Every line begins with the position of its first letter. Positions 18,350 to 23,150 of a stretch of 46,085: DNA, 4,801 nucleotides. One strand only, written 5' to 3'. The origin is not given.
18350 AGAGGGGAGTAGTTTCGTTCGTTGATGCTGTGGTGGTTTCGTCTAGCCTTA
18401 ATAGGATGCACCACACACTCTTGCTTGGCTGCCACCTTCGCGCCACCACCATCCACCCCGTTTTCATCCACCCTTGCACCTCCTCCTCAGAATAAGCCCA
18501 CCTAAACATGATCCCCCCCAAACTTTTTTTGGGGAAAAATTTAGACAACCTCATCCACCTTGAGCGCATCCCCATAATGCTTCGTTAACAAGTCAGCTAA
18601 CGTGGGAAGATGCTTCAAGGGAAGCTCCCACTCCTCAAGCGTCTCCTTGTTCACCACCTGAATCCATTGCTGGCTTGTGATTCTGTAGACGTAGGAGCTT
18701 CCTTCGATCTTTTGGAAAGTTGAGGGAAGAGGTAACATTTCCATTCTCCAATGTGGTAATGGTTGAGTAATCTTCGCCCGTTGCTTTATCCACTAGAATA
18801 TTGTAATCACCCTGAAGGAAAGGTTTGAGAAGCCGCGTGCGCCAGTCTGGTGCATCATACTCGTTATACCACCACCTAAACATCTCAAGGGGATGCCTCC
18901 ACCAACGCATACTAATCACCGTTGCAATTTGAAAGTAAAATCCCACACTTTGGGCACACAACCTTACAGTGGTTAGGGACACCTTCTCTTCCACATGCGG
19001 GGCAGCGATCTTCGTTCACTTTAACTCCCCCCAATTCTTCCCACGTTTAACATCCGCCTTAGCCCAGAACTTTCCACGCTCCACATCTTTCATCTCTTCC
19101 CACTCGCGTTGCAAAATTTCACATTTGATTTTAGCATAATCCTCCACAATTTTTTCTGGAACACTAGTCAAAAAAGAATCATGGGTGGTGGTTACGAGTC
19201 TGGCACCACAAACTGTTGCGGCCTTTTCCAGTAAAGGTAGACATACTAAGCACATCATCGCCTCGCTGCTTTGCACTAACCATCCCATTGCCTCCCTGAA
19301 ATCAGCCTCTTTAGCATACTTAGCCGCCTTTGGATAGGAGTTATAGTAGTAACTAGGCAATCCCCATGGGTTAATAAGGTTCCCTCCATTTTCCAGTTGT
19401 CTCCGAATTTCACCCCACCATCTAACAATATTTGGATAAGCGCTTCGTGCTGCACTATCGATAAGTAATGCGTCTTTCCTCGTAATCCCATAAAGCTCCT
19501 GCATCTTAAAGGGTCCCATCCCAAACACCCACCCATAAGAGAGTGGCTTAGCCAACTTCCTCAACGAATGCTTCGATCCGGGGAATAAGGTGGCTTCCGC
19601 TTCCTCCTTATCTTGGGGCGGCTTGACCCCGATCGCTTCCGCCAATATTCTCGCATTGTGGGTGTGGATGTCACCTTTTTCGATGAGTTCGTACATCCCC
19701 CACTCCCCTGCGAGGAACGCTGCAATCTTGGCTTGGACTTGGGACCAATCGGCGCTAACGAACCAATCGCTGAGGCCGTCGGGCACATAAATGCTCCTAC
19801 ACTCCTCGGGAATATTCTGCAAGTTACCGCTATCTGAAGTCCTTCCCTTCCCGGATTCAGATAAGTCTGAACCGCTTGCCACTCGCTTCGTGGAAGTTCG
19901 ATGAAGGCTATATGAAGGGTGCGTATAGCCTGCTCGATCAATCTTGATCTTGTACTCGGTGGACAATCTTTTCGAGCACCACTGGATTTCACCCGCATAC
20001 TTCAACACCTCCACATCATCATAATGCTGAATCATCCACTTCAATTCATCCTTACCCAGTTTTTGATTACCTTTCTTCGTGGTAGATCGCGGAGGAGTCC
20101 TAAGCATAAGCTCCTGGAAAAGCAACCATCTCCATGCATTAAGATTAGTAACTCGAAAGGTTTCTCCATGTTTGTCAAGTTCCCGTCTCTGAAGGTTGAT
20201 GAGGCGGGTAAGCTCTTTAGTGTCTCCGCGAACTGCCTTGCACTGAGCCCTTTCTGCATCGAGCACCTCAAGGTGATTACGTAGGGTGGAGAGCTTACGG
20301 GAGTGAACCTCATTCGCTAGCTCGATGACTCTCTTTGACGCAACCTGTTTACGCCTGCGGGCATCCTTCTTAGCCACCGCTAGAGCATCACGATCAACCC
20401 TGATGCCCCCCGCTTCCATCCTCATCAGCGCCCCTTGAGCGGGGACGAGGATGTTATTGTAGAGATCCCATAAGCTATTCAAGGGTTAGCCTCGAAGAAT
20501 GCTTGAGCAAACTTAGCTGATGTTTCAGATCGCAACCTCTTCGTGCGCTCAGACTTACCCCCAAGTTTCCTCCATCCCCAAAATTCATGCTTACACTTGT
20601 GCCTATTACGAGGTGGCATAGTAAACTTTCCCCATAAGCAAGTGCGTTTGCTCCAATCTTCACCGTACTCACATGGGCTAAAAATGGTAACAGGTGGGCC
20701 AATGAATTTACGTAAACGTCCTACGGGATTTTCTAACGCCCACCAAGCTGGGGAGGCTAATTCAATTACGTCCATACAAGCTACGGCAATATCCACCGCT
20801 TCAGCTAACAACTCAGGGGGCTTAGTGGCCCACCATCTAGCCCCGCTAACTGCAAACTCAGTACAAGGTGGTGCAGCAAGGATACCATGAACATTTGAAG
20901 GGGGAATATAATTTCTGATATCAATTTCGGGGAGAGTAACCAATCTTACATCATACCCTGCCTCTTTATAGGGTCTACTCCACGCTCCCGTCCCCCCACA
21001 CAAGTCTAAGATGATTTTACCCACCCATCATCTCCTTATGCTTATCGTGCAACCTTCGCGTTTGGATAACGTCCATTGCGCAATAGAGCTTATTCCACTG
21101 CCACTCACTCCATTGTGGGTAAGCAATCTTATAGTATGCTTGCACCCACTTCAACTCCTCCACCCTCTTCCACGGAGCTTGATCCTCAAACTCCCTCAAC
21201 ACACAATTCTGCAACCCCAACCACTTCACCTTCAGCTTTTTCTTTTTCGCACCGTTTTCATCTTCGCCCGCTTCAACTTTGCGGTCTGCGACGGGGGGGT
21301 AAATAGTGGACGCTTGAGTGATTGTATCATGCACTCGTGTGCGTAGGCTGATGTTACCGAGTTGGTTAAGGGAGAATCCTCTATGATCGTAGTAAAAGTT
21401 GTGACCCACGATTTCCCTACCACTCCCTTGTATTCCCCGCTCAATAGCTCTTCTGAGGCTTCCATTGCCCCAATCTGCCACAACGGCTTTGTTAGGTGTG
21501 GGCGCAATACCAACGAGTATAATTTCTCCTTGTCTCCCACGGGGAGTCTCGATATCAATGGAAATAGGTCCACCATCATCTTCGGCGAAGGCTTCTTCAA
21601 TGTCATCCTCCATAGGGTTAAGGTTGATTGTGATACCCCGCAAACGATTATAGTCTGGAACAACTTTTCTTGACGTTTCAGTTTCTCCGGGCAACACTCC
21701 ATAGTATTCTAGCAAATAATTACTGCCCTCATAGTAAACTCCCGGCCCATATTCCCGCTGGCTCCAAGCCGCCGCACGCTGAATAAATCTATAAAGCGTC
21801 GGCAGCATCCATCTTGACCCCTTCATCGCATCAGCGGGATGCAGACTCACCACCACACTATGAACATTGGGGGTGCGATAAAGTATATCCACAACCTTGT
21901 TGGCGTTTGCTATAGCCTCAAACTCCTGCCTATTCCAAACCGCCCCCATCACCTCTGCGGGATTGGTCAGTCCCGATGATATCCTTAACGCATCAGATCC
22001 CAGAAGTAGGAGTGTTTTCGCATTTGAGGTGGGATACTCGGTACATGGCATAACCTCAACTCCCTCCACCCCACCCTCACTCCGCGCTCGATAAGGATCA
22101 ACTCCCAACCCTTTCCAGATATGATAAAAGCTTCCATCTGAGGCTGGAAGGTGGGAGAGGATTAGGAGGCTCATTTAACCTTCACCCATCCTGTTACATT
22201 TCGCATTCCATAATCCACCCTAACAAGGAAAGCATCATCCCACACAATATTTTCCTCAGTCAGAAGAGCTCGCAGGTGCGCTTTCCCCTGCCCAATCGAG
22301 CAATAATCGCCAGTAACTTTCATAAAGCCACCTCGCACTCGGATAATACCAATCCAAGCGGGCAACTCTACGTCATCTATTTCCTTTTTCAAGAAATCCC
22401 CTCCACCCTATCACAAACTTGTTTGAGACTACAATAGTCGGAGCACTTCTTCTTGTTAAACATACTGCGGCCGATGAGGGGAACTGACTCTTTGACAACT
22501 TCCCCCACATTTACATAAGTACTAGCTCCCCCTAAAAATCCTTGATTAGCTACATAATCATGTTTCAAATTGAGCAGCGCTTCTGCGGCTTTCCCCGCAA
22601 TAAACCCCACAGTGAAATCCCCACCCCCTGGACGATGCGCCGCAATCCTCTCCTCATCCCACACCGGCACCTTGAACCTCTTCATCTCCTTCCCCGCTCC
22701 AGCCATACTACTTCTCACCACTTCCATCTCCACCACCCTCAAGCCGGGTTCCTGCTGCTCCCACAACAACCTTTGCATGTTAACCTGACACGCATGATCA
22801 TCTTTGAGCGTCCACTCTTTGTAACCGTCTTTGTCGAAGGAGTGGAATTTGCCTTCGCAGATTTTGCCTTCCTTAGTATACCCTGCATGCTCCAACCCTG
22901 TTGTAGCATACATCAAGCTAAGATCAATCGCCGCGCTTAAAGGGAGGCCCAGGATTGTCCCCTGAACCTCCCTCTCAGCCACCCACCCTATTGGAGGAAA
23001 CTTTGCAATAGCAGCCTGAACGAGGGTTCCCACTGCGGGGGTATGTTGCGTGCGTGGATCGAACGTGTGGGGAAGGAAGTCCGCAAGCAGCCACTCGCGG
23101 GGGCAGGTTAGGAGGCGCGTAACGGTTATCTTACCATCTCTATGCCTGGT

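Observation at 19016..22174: Family A DNA polymerase split at the exonuclease-polymerase boundary, with a methyltransferase-like gene in between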

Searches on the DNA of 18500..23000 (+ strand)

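Call 5: search_dna_similar(query=window:18500-23000:+, collection=phages, mode=near, max_rows=30)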
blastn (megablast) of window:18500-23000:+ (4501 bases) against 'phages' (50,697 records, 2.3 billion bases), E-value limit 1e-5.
No match.

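Call 32: search_rna_families(source=window, start=18500, end=22700, threshold=evalue, max_evalue=1)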
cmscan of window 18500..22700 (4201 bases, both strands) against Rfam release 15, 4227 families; matches with E-value up to 1: 0.
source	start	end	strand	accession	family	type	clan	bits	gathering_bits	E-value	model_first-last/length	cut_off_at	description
